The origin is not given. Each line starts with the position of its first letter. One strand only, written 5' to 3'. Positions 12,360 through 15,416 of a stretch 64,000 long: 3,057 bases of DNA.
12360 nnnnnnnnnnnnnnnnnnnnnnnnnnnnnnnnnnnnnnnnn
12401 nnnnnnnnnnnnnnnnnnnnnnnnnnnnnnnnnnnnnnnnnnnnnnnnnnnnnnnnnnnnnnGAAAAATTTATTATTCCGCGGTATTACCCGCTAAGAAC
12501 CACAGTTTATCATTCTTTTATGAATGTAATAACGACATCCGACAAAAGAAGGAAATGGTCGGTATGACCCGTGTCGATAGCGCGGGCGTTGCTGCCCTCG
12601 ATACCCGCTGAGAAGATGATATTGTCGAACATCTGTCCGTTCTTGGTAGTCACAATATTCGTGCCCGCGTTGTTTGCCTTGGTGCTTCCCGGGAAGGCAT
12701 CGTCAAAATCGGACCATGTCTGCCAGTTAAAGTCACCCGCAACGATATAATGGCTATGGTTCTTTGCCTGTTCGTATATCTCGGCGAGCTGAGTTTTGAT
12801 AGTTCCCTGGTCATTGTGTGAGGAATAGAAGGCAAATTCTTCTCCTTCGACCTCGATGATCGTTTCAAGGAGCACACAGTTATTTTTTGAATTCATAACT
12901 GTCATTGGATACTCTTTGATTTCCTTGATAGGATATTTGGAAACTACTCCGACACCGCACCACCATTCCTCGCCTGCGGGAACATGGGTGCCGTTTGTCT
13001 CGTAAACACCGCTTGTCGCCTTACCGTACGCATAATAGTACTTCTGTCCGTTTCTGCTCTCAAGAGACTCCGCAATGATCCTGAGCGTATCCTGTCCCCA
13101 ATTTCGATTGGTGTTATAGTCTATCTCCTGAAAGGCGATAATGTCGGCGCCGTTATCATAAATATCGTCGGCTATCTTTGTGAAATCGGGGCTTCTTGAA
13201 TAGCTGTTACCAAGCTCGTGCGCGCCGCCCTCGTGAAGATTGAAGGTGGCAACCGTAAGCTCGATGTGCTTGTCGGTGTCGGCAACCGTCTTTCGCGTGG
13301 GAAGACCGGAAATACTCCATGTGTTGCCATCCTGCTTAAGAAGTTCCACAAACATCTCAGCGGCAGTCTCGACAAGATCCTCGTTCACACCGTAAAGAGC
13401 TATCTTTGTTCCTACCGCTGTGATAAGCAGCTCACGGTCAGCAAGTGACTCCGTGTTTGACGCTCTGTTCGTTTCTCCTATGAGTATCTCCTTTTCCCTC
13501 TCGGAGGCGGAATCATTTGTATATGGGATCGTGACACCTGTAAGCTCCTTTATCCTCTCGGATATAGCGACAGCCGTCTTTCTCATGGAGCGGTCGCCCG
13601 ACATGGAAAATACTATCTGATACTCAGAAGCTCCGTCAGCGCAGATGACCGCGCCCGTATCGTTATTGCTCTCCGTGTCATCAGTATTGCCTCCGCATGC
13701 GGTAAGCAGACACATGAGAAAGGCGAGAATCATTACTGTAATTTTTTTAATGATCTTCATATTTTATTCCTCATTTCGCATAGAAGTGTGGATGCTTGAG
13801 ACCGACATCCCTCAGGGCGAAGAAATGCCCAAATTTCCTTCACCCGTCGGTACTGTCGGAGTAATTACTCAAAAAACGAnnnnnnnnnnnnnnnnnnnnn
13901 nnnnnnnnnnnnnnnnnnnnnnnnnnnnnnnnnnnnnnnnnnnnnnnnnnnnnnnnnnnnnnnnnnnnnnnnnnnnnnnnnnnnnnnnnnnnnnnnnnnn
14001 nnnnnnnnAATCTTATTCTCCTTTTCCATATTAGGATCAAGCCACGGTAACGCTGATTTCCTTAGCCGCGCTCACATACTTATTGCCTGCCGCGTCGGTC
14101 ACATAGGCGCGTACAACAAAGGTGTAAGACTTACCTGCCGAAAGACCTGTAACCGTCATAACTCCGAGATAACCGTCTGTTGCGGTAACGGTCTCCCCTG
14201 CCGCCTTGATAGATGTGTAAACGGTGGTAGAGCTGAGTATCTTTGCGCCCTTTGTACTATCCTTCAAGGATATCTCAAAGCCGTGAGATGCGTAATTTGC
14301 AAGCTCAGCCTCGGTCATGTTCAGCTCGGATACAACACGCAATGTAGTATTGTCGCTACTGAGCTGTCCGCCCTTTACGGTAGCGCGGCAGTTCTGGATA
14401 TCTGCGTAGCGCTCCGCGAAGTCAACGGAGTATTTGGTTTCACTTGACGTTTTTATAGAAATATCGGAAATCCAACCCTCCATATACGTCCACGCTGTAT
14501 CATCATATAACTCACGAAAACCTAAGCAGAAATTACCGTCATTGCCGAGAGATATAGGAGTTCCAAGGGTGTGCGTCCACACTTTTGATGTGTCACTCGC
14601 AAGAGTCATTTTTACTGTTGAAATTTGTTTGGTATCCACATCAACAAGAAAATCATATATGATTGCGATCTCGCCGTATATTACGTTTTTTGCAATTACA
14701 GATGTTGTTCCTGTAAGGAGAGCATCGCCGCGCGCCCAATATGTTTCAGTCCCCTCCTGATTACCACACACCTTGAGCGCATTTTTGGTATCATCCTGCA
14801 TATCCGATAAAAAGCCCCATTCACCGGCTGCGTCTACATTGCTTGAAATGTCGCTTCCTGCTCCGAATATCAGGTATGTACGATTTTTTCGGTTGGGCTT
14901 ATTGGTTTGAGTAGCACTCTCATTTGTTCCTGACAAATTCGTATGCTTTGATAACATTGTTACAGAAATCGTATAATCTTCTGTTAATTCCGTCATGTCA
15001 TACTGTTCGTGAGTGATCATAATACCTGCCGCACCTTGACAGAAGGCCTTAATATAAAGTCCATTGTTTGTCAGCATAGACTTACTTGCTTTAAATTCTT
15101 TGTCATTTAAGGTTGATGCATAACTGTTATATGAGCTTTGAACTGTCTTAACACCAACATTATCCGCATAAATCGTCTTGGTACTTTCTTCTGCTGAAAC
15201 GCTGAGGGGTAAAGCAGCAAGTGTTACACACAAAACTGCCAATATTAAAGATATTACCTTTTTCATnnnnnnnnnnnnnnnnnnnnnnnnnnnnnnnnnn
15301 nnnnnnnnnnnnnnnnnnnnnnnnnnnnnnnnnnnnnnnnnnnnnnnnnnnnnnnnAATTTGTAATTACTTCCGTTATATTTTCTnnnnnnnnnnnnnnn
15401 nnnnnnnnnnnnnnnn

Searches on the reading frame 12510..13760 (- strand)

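Call 12: search_protein_families(library=pfam, proteins=[window:12510-13760:-], max_evalue=0.01)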
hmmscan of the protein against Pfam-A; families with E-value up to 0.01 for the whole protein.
window:12510-13760:- (416 aa): 2 families
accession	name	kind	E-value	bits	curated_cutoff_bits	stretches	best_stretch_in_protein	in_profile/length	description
PF03372.29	Exo_endo_phos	-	3.3e-13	50.3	24.5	1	171-402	1-225/225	Endonuclease/Exonuclease/phosphatase family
PF14529.12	Exo_endo_phos_2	-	0.0031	17.8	27.4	0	311-350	6-47/117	Endonuclease-reverse transcriptase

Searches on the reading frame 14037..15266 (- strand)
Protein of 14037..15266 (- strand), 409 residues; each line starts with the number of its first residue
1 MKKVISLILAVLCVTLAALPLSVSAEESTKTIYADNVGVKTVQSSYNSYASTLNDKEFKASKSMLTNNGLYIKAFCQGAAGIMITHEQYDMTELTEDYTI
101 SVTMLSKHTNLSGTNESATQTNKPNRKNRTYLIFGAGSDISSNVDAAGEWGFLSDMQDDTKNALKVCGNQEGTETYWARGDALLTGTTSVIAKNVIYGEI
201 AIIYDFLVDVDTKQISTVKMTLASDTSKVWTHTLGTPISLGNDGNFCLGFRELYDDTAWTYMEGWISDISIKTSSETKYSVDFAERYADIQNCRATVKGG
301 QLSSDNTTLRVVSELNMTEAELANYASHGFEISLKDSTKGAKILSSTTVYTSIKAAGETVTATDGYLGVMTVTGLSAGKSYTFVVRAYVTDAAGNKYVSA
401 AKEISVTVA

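Call 8: search_protein_families(library=pfam, proteins=[window:14037-15266:-], max_evalue=1)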
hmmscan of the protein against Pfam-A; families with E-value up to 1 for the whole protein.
window:14037-15266:- (409 aa): 2 families
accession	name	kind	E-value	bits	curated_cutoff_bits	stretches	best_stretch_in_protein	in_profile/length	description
PF00041.27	fn3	-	0.0038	17.9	25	1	356-391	39-72/84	Fibronectin type III domain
PF13205.12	Big_5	-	0.016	16.4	23.6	1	345-400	39-97/105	Bacterial Ig-like domain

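Call 9: search_protein_families(library=ncbifam, proteins=[window:14037-15266:-], max_evalue=1)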
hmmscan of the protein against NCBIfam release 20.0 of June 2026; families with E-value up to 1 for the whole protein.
window:14037-15266:- (409 aa): 1 family
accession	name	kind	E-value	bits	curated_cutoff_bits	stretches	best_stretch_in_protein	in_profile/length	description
NF041742.1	WGxxGxxG_fam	subfamily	0.09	13.4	35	1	1-40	1-33/69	WGxxGxxG family protein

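Call 62: find_related_loci(query=A7, collection=genome_contigs, flank=8000)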
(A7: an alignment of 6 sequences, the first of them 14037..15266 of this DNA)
Query A7 (409 aa) in genome_contigs; peptide patterns used: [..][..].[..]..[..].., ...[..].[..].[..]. (x = any residue, [..] = any of these).
26 stretches matched a pattern; 1 encode a relative of the query (tblastn E <= 1e-3); 1 distinct loci.
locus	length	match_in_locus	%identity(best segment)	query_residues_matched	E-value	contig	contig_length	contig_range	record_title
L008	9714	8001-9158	46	1-408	5e-96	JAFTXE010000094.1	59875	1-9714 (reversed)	MAG: Clostridia bacterium isolate RGIG4231 Roe_deer_Colon-4__c311159, whole genome shotgun sequence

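Call 76: search_solved_structures(query=A7, max_evalue=1)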
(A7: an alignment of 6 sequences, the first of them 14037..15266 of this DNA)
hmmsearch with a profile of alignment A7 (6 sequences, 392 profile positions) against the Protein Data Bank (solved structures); distinct sequences matched with E-value up to 1: 1.
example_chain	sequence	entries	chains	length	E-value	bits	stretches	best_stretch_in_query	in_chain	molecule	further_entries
9ot8_A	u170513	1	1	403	0.14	14.6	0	352-369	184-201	FN3con-9 - FN3con-41 fusion,Galectin-3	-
